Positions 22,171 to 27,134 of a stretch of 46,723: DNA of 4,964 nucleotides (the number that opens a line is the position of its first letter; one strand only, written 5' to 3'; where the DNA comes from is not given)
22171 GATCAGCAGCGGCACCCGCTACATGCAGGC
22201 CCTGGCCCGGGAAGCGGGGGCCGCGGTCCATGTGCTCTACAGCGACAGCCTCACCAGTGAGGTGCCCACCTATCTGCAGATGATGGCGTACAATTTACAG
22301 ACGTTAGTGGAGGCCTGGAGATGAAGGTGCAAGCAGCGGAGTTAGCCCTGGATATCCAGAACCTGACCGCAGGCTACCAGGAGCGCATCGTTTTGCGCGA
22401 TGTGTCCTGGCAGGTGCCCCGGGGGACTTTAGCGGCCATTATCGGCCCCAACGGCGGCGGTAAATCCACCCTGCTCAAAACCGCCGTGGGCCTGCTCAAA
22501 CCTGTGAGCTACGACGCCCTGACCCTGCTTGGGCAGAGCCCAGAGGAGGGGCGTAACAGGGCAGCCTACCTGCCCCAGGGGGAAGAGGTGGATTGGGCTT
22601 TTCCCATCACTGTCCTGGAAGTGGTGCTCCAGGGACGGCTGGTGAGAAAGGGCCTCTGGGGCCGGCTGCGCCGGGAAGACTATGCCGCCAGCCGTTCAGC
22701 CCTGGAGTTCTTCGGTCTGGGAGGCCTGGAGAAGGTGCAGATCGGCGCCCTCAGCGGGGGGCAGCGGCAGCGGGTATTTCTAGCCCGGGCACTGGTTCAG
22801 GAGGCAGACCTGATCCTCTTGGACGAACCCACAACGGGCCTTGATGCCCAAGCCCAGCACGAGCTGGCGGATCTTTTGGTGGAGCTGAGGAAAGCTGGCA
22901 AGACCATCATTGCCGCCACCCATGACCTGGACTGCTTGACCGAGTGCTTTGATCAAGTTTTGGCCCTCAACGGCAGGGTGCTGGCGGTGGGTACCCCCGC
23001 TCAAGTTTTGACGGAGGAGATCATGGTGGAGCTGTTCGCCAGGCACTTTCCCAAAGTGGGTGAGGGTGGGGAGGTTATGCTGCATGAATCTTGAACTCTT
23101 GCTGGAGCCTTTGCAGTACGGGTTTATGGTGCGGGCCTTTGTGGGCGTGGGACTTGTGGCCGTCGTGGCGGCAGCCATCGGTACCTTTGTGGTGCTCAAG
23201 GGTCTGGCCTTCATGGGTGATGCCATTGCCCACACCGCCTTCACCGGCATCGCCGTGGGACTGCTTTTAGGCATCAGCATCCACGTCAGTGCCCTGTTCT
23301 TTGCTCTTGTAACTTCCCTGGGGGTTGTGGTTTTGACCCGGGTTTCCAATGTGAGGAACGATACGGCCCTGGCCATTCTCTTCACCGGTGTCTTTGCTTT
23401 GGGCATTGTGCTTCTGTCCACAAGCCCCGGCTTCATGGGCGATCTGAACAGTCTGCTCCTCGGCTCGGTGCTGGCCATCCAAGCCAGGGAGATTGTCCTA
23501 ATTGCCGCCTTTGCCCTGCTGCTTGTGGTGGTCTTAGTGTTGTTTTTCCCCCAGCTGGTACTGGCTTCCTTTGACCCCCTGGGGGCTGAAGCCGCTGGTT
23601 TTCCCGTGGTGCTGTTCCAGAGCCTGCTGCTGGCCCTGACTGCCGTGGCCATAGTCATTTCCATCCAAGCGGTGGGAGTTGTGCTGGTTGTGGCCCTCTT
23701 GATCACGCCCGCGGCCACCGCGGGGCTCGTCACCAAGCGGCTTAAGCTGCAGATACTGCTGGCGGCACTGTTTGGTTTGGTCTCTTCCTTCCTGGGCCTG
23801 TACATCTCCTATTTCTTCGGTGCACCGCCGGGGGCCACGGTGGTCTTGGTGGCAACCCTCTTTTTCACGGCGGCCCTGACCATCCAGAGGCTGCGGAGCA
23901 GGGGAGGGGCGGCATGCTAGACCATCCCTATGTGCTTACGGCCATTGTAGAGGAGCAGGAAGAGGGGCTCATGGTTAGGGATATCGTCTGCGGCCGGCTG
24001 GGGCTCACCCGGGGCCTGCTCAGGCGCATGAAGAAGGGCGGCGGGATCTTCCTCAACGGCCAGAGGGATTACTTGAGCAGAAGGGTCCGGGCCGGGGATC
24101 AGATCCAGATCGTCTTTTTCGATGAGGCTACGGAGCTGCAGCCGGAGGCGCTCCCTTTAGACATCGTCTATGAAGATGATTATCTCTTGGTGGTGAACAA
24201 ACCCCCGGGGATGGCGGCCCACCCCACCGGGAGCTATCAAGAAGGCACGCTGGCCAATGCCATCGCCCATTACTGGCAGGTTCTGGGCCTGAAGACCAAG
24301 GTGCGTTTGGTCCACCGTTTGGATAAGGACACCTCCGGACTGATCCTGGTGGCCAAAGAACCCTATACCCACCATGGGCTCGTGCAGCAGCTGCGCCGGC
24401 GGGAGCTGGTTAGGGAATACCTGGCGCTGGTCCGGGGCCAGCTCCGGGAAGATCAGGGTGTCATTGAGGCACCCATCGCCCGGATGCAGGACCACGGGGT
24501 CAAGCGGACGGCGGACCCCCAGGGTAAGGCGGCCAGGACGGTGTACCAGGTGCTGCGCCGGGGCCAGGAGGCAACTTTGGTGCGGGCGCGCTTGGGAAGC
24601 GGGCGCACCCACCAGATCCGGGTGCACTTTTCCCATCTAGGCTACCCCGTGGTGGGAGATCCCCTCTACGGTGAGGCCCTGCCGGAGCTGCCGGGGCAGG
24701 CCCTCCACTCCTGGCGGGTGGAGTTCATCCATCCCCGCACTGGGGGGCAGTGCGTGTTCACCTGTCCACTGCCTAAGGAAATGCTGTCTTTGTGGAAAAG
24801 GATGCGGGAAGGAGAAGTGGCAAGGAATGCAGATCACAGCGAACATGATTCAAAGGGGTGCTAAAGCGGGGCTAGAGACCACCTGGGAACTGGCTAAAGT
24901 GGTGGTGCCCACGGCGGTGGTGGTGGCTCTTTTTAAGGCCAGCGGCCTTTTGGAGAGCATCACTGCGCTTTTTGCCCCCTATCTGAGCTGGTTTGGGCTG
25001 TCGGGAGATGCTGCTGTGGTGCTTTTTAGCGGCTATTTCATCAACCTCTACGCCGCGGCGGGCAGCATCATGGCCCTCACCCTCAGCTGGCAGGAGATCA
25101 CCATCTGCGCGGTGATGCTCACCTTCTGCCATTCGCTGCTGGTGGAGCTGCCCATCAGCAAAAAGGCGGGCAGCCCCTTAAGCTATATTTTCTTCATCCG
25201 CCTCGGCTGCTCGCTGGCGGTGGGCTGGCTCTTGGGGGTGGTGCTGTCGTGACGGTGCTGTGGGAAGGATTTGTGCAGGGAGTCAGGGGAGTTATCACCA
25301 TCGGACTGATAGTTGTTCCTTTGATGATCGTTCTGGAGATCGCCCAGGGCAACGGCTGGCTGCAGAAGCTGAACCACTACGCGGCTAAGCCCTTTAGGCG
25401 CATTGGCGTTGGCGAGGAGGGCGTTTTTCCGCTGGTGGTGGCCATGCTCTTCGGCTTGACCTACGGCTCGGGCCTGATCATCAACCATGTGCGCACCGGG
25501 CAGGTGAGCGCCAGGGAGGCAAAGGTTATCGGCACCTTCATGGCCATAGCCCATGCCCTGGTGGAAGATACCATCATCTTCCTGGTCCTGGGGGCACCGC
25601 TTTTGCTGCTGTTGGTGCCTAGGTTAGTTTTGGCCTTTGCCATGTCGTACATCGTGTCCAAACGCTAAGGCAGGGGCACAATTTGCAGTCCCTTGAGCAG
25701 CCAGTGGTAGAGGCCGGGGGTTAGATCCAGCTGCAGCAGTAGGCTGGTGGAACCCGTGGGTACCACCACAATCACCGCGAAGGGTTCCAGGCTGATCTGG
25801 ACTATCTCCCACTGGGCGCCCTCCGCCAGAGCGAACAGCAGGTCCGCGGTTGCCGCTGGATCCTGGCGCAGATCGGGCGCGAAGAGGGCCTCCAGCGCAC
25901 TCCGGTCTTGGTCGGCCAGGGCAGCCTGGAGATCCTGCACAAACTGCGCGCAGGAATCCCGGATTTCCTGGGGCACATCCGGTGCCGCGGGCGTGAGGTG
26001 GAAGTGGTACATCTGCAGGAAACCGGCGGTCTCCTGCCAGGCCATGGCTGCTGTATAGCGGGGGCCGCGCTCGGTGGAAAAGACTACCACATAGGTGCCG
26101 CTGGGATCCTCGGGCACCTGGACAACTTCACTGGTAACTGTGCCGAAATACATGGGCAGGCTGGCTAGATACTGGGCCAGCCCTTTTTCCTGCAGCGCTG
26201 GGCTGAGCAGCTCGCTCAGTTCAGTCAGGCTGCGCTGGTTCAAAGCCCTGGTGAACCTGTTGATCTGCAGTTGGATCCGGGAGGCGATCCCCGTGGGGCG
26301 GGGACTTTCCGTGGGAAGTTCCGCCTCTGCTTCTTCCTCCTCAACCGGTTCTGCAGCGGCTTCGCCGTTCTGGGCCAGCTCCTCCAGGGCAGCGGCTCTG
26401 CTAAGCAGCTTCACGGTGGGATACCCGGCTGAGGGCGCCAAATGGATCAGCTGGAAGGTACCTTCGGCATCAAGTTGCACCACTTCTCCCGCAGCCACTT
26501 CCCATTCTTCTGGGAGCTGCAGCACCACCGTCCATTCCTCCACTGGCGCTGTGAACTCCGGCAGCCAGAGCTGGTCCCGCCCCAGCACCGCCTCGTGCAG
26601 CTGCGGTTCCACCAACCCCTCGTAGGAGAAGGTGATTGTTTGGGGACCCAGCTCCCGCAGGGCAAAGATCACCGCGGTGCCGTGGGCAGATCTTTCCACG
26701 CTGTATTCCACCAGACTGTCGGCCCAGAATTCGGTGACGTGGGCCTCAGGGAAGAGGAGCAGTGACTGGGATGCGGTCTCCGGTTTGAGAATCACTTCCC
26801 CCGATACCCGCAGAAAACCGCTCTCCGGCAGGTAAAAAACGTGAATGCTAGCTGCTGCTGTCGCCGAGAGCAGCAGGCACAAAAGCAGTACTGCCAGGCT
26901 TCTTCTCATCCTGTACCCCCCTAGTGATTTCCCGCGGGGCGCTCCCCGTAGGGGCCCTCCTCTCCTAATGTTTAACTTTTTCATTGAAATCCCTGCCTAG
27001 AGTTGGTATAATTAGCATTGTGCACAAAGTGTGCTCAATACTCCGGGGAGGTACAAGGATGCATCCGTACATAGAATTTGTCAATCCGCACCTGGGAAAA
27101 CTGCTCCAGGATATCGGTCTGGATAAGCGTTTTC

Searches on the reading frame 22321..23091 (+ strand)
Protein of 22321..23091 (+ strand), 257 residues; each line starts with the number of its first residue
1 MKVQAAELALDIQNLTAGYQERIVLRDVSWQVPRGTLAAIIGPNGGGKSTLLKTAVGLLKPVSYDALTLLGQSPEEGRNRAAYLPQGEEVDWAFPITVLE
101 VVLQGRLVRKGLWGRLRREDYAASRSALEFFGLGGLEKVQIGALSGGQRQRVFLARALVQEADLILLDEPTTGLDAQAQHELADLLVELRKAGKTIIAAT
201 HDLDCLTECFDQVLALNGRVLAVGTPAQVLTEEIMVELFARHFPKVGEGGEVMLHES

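Call 15: search_protein_families(library=pfam, proteins=[window:22321-23091:+], max_evalue=0.001)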
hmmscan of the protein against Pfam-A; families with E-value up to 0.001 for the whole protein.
window:22321-23091:+ (257 aa): 4 families
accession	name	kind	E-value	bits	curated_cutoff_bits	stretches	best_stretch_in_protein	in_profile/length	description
PF00005.33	ABC_tran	-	9.9e-25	88.2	25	1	25-172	1-137/137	ABC transporter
PF13304.12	AAA_21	-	3e-15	57.5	27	2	127-202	221-299/304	AAA domain, putative AbiEii toxin, Type IV TA system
PF02463.25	SMC_N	-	6.6e-07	29.4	40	0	139-206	132-202/220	RecF/RecN/SMC N terminal domain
PF13175.12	AAA_15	-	9.1e-05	22.7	32.1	0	161-201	328-369/374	AAA ATPase domain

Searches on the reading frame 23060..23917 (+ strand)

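Call 15: search_protein_families(library=pfam, proteins=[window:23060-23917:+], max_evalue=0.001)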
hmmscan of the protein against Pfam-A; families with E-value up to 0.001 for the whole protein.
window:23060-23917:+ (286 aa): 1 family
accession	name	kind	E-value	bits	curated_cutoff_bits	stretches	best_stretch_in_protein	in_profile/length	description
PF00950.22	ABC-3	-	2.2e-66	224.5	20.1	1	19-274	1-256/258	ABC 3 transport family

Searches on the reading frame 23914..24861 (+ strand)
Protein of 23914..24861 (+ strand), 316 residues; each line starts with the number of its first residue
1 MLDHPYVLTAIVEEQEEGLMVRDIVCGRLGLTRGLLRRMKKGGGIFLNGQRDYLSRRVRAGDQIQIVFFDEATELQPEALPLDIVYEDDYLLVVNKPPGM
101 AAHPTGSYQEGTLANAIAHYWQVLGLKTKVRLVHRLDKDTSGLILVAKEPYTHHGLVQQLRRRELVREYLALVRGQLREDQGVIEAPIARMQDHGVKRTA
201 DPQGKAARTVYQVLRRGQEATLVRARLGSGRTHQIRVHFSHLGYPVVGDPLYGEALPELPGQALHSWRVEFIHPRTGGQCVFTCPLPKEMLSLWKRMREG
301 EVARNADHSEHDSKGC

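Call 15: search_protein_families(library=pfam, proteins=[window:23914-24861:+], max_evalue=0.001)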
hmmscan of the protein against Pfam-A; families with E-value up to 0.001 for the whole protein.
window:23914-24861:+ (316 aa): 1 family
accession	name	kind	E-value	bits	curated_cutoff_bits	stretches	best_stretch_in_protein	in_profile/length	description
PF00849.27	PseudoU_synth_2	-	1.7e-33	116.4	26.8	1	90-241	1-152/152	RNA pseudouridylate synthase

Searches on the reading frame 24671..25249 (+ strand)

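Call 15: search_protein_families(library=pfam, proteins=[window:24671-25249:+], max_evalue=0.001)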
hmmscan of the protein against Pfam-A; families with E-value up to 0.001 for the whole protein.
window:24671-25249:+ (193 aa): 1 family
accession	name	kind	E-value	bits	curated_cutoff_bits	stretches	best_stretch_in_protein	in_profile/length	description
PF07670.19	Gate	-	1.4e-08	35.5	29.6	1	73-156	3-93/104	Nucleoside recognition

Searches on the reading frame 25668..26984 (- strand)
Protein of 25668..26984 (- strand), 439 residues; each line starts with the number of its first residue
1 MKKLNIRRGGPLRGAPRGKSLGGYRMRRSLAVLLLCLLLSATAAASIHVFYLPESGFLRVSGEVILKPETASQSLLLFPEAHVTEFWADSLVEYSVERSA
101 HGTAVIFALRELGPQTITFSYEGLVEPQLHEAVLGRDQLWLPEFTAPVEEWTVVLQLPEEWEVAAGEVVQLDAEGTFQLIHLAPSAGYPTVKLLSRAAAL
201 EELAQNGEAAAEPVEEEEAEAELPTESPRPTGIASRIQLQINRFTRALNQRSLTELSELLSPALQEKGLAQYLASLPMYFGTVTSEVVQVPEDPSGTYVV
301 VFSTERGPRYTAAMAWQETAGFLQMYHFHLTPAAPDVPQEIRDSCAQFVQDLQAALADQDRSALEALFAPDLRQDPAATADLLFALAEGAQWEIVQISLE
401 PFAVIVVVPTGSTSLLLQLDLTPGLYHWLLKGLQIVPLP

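Call 15: search_protein_families(library=pfam, proteins=[window:25668-26984:-], max_evalue=0.001)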
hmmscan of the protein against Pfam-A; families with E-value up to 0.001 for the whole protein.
window:25668-26984:- (439 aa): 0 families

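Call 34: search_protein_families(library=ncbifam, proteins=[window:25668-26984:-], max_evalue=0.01)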
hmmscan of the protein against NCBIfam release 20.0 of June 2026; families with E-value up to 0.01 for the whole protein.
window:25668-26984:- (439 aa): 0 families
